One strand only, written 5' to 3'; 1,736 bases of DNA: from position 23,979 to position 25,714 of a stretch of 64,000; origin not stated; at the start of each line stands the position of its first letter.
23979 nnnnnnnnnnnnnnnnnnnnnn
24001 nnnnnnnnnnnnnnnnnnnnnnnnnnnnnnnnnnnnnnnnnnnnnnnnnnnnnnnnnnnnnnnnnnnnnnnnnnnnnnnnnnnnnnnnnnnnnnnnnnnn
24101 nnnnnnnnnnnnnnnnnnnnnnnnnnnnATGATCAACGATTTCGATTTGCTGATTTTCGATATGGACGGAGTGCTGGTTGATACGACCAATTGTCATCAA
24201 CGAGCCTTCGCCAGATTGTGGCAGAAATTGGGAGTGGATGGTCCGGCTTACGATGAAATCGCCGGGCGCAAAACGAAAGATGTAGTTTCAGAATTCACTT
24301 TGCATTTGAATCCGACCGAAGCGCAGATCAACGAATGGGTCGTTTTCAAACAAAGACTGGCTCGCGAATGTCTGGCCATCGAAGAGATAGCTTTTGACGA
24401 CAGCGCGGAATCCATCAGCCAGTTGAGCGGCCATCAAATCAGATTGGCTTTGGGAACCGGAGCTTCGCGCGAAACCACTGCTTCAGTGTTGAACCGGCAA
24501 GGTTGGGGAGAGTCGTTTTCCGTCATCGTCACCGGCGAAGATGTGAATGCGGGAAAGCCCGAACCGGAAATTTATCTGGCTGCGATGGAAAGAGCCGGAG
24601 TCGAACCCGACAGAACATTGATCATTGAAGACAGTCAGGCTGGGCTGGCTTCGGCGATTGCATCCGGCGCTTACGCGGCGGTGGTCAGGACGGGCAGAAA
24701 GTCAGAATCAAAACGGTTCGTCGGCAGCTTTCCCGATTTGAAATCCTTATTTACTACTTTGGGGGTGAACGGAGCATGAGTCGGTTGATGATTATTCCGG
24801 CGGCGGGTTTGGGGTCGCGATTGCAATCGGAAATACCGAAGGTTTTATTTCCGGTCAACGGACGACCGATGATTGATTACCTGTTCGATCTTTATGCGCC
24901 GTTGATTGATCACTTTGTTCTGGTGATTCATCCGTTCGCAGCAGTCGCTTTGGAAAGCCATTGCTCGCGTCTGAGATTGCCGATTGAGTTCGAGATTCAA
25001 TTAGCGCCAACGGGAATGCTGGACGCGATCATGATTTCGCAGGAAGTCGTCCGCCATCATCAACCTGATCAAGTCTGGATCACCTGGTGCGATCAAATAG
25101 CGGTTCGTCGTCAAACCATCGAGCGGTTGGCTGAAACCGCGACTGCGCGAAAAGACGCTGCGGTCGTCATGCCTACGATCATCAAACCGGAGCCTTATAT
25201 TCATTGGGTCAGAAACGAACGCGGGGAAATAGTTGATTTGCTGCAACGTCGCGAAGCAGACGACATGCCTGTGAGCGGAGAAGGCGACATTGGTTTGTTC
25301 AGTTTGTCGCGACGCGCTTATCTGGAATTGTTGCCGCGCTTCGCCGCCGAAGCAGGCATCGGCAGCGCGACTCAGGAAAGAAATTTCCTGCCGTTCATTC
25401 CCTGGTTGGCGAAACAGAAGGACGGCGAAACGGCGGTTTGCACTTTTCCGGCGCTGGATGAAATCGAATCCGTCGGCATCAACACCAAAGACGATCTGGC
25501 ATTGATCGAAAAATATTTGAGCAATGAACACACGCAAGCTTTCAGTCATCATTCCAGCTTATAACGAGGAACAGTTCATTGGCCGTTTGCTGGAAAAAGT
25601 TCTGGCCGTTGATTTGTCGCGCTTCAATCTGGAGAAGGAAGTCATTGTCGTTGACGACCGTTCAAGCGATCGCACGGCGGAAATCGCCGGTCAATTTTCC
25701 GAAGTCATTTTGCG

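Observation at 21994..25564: CofD/YvcK-like domain fused to a GT2 domain, coupled to a HAD phosphatase and an IspD/TarI-like cytidylyltransferase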

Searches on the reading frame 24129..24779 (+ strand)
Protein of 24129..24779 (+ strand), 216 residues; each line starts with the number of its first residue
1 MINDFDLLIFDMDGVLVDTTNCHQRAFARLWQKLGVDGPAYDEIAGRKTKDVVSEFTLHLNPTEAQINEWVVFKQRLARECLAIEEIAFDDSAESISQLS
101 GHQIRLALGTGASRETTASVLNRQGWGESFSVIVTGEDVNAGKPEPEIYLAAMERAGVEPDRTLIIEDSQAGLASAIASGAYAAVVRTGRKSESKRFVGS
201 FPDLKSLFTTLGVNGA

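Call 7: search_protein_families(library=pfam, proteins=[window:24129-24779:+], max_evalue=0.01)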
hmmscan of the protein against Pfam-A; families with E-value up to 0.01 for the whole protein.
window:24129-24779:+ (216 aa): 3 families
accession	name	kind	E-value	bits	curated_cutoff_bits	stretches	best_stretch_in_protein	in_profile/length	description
PF13419.12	HAD_2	-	9.5e-28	97.9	23.8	1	8-186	1-178/178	Haloacid dehalogenase-like hydrolase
PF00702.32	Hydrolase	-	1.8e-26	94.1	26.4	1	6-180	2-191/191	haloacid dehalogenase-like hydrolase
PF13242.12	Hydrolase_like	-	8.6e-08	32.4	22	1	141-194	2-56/75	HAD-hyrolase-like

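Call 8: search_protein_families(library=ncbifam, proteins=[window:24129-24779:+], max_evalue=0.01)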
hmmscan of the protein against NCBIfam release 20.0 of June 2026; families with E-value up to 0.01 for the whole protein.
window:24129-24779:+ (216 aa): 39 families (the best 25 are shown)
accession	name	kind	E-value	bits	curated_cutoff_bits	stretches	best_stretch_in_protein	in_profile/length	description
TIGR02009.1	PGMB-YQAB-SF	subfamily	2.5e-32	112.6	153.35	1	8-185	4-185/186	beta-phosphoglucomutase family hydrolase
TIGR01990.1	bPGM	equivalog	4.6e-24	85.4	189.4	1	8-184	4-184/187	beta-phosphoglucomutase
NF053653.1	InDiPhoBT2121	equivalog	1.3e-22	80.4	245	1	8-191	4-191/216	inorganic diphosphatase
NF008087.0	PRK10826.1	equivalog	1.7e-21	76.9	191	1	8-207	10-212/222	hexitol phosphatase HxpB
TIGR03351.1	PhnX-like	hypoth_equivalog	2.6e-20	73.3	218.9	1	6-194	2-198/220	phosphonatase-like hydrolase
NF008000.0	PRK10725.1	equivalog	2.6e-19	70.1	215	1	1-187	1-186/188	fructose-1-phosphate/6-phosphogluconate phosphatase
TIGR01454.1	AHBA_synth_RP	hypoth_equivalog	7.3e-19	68.2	246.65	1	8-203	1-190/205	AHBA synthesis associated protein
TIGR01449.2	PGP_bact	equivalog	2.2e-16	60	180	1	9-191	2-189/213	phosphoglycolate phosphatase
NF046057.1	bifunc_MtlD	equivalog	2.2e-16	59.4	800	1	99-187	104-192/683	bifunctional mannitol-1-phosphate dehydrogenase/phosphatase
NF008610.0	PRK11587.1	equivalog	2.5e-16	59.7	282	1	8-190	6-185/219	sugar phosphatase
TIGR01509.1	HAD-SF-IA-v3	subfamily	2.9e-16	60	29.4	1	118-183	88-151/154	HAD-IA family hydrolase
NF009804.0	PRK13288.1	equivalog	2.1e-15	56.8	218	1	8-191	6-186/215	pyrophosphatase PpaX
NF009695.0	PRK13222.1-2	equivalog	2.8e-15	56.4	225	1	2-185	3-192/226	phosphoglycolate phosphatase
NF009694.0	PRK13222.1-1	equivalog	2.2e-12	46.8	415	1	76-184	100-208/252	phosphoglycolate phosphatase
TIGR01548.1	HAD-SF-IA-hyp1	hypoth_equivalog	1.1e-11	44.7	140.2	1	92-174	111-192/197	TIGR01548 family HAD-type hydrolase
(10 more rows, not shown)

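Call 43: search_solved_structures(query=window:24129-24776:+, max_evalue=1e-8)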
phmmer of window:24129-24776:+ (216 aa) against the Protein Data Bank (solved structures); distinct sequences matched with E-value up to 1e-8: 36.
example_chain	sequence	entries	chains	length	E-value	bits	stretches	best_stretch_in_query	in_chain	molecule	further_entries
3kbb_A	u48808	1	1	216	4.2e-18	69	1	7-181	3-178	Phosphorylated carbohydrates phosphatase TM_1254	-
3e58_A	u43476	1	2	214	3.7e-16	62.7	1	6-188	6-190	putative Beta-phosphoglucomutase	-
6hdi_A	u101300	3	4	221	1.6e-15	60.6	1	5-191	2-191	Beta-phosphoglucomutase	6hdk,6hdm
6hdh_A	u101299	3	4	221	1.7e-15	60.5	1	5-191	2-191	Beta-phosphoglucomutase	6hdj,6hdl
1lvh_A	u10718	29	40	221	2.2e-15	60.2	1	5-191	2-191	beta-phosphoglucomutase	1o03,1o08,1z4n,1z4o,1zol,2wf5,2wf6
5olw_A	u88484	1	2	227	2.4e-15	60.1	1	5-191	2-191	Beta-phosphoglucomutase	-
3dv9_A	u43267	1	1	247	2.7e-15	59.9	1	4-191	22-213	beta-phosphoglucomutase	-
4uar_A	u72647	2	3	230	8e-15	58.3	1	6-208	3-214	Protein CbbY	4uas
6i03_A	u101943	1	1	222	9.8e-15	58.1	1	5-191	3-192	Beta-phosphoglucomutase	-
5ok0_A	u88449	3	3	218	1e-14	58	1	5-191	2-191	Beta-phosphoglucomutase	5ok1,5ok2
5ojz_A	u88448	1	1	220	1.1e-14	57.9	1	5-191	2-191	Beta-phosphoglucomutase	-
5o6p_A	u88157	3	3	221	1.1e-14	57.9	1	5-191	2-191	Beta-phosphoglucomutase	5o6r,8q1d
6hdf_A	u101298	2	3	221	1.1e-14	57.9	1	5-191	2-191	Beta-phosphoglucomutase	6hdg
6h8y_A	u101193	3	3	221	1.1e-14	57.9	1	5-191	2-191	Beta-phosphoglucomutase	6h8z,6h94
3fm9_A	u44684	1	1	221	1.5e-14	57.5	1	5-191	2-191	Beta-phosphoglucomutase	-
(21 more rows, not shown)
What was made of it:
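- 24129..24779 (+): HAD-IA hydrolase (216 aa), of the sugar-phosphate phosphatase / beta-phosphoglucomutase-like type. It is an accessory part of the module. The best PDB hits are TM_1254 carbohydrate phosphatase and beta-PGM (calls 7, 8, 43).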

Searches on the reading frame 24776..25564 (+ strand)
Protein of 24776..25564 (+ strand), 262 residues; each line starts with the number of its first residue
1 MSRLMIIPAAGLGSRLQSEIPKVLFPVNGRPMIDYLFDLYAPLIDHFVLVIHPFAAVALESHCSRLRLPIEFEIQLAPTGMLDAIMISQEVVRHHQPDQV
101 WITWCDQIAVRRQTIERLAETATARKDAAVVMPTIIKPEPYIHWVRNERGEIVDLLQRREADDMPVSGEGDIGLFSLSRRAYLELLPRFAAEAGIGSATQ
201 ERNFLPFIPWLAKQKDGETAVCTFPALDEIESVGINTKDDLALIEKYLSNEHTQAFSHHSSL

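Call 7: search_protein_families(library=pfam, proteins=[window:24776-25564:+], max_evalue=0.01)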
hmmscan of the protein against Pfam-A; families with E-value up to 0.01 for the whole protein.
window:24776-25564:+ (262 aa): 3 families
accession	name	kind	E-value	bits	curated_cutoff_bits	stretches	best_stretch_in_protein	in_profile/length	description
PF12804.13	NTP_transf_3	-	2.9e-16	60.5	27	1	6-159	2-148/160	MobA-like NTP transferase domain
PF00483.29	NTP_transferase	-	3.7e-06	27.1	21.2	1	6-134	3-138/245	Nucleotidyl transferase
PF01128.25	IspD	-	1.1e-05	25.8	27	1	5-54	3-54/221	2-C-methyl-D-erythritol 4-phosphate cytidylyltransferase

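Call 8: search_protein_families(library=ncbifam, proteins=[window:24776-25564:+], max_evalue=0.01)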
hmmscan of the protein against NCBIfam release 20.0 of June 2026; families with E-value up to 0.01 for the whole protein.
window:24776-25564:+ (262 aa): 29 families (the best 25 are shown)
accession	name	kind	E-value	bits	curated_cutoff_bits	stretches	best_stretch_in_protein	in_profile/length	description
TIGR01173.1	glmU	equivalog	5.7e-22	78.2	366.85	1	5-255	3-243/452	bifunctional UDP-N-acetylglucosamine diphosphorylase/glucosamine-1-phosphate N-acetyltransferase GlmU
NF010933.0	PRK14353.1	equivalog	7e-21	74.4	505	1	2-255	5-249/453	bifunctional UDP-N-acetylglucosamine diphosphorylase/glucosamine-1-phosphate N-acetyltransferase GlmU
NF010934.1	PRK14354.1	equivalog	2.3e-17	62.7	450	1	6-251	3-239/447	bifunctional UDP-N-acetylglucosamine diphosphorylase/glucosamine-1-phosphate N-acetyltransferase GlmU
NF010936.0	PRK14356.1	equivalog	1.4e-15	57.1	666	1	6-253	9-248/456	bifunctional UDP-N-acetylglucosamine diphosphorylase/glucosamine-1-phosphate N-acetyltransferase GlmU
NF010932.0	PRK14352.1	equivalog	2.7e-14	52.7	611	1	5-249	9-248/488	bifunctional UDP-N-acetylglucosamine diphosphorylase/glucosamine-1-phosphate N-acetyltransferase GlmU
NF010935.0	PRK14355.1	equivalog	2.4e-13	49.6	718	1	6-248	7-242/459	bifunctional UDP-N-acetylglucosamine diphosphorylase/glucosamine-1-phosphate N-acetyltransferase GlmU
NF010937.0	PRK14357.1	equivalog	6.4e-13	48.4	658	1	6-251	4-232/448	bifunctional UDP-N-acetylglucosamine diphosphorylase/glucosamine-1-phosphate N-acetyltransferase GlmU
NF010938.0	PRK14358.1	equivalog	1e-11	44.1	500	1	5-248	10-244/481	bifunctional N-acetylglucosamine-1-phosphate uridyltransferase/glucosamine-1-phosphate acetyltransferase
NF010939.0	PRK14359.1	equivalog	7.2e-11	41.3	592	1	5-252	5-237/430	bifunctional UDP-N-acetylglucosamine diphosphorylase/glucosamine-1-phosphate N-acetyltransferase GlmU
NF010940.0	PRK14360.1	equivalog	7.6e-11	41.2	602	1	7-250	6-238/452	bifunctional UDP-N-acetylglucosamine diphosphorylase/glucosamine-1-phosphate N-acetyltransferase GlmU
NF006986.0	PRK09451.1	equivalog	3.2e-10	39.4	725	1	5-253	8-244/456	bifunctional UDP-N-acetylglucosamine diphosphorylase/glucosamine-1-phosphate N-acetyltransferase GlmU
TIGR03992.1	Arch_glmU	subfamily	9e-10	38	292.1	1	6-178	4-169/393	bifunctional sugar-1-phosphate nucleotidylyltransferase/acetyltransferase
TIGR00453.1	ispD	equivalog_domain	4.7e-08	32.8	181.3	1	5-131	2-126/219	2-C-methyl-D-erythritol 4-phosphate cytidylyltransferase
NF041313.1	UDPGP_AglF_Halo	equivalog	9.4e-08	31.8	400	1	6-160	4-160/234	UTP--glucose-1-phosphate uridylyltransferase AglF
NF045665.1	NTPtran_DVU1551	equivalog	1.1e-06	28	315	1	6-134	4-127/359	DVU_1551 family NTP transferase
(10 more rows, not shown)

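Call 41: search_solved_structures(query=window:24776-25561:+, max_evalue=0.001)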
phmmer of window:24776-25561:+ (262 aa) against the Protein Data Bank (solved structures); distinct sequences matched with E-value up to 0.001: 17.
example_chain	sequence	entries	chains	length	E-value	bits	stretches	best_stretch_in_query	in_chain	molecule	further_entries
2v0h_A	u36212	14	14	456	1.3e-11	48.2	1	6-253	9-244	BIFUNCTIONAL PROTEIN GLMU | GLUCOSAMINE-1-PHOSPHATE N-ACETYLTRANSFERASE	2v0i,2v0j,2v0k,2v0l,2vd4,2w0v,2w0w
5vmk_A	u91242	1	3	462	7.5e-09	39.2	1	1-250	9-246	Bifunctional protein GlmU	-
9dqf_A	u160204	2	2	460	1.1e-08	38.6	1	2-248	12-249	Bifunctional protein GlmU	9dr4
3fww_A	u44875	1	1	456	5.7e-08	36.3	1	4-252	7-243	Bifunctional protein glmU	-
4fce_A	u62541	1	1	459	5.8e-08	36.2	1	4-252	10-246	Bifunctional protein GlmU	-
7k47_A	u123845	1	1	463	9e-08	35.6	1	5-165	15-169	Bifunctional protein GlmU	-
4aaw_A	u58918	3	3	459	1.7e-07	34.7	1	1-245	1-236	BIFUNCTIONAL PROTEIN GLMU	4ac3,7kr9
1g95_A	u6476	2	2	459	2.4e-07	34.2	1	1-245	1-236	N-ACETYLGLUCOSAMINE-1-PHOSPHATE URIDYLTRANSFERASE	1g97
1hm0_A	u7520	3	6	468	5.8e-07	33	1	3-245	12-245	N-ACETYLGLUCOSAMINE 1-PHOSPHATE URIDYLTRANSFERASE | UDP-N-ACETYLGLUCOSAMINE-1-PHOSPHATE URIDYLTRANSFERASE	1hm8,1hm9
2qkx_A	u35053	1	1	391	1e-06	32.1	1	5-247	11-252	Bifunctional protein glmU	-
3d8v_A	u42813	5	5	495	1.9e-06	31.3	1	5-246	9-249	Bifunctional protein glmU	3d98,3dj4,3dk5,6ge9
3spt_A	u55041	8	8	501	1.9e-06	31.2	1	5-246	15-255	Bifunctional protein glmU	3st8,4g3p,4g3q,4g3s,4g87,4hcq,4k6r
3foq_A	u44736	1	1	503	2e-06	31.2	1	5-246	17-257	Bifunctional protein glmU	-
9mh4_A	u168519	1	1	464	2.3e-05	27.7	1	5-253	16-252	Bifunctional protein GlmU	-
8cu9_A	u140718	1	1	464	7.1e-05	26.1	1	5-251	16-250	Bifunctional UDP-N-acetylglucosamine diphosphorylase/glucosamine-1-phosphate N-acetyltrans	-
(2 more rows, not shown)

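Call 50: search_solved_structures(query=window:24776-25561:+, max_evalue=1e-7, show_alignments=2)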
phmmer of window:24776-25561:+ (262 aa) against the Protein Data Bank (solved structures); distinct sequences matched with E-value up to 1e-7: 6.
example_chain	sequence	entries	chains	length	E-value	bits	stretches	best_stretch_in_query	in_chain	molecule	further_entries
2v0h_A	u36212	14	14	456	1.3e-11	48.2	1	6-253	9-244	BIFUNCTIONAL PROTEIN GLMU | GLUCOSAMINE-1-PHOSPHATE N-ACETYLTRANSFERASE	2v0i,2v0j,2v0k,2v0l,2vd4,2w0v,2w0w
5vmk_A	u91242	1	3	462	7.5e-09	39.2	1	1-250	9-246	Bifunctional protein GlmU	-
9dqf_A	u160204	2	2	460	1.1e-08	38.6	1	2-248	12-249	Bifunctional protein GlmU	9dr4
3fww_A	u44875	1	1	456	5.7e-08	36.3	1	4-252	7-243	Bifunctional protein glmU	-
4fce_A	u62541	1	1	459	5.8e-08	36.2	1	4-252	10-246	Bifunctional protein GlmU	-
7k47_A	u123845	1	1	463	9e-08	35.6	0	5-165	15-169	Bifunctional protein GlmU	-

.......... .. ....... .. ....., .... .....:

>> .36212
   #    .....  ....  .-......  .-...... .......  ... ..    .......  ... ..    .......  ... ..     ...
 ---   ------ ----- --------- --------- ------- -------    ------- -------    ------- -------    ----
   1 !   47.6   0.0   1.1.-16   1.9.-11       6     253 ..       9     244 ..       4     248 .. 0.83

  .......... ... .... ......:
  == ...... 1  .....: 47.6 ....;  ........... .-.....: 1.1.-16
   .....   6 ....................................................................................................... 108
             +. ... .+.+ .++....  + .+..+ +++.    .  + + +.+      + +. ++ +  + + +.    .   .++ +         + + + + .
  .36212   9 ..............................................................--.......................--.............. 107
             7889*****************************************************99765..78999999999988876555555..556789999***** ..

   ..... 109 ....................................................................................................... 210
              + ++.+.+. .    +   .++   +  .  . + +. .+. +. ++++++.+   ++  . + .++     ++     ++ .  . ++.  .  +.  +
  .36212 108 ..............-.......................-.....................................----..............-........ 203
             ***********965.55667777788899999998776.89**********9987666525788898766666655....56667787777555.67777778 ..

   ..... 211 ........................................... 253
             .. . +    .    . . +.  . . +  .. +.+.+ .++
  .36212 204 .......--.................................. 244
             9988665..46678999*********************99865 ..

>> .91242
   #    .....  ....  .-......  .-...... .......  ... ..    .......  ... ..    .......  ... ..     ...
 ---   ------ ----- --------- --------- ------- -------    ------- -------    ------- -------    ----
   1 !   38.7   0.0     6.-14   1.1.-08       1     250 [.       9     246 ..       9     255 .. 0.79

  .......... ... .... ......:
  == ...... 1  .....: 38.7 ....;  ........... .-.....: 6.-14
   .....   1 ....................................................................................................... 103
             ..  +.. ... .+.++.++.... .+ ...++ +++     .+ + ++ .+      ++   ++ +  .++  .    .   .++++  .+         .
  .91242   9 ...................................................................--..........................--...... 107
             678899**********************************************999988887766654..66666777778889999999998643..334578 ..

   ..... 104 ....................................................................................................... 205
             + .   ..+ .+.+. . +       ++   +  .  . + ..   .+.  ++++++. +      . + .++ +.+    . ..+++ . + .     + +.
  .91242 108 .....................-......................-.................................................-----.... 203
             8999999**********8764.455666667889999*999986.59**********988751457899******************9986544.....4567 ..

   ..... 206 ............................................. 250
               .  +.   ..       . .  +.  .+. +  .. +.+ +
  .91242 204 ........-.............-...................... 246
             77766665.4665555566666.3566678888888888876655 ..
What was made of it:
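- On GlmU-type sugar-1-P uridylyltransferase domain, for the NT: 17 of 17 PDB hits are GlmU (calls 8, 41, 50).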
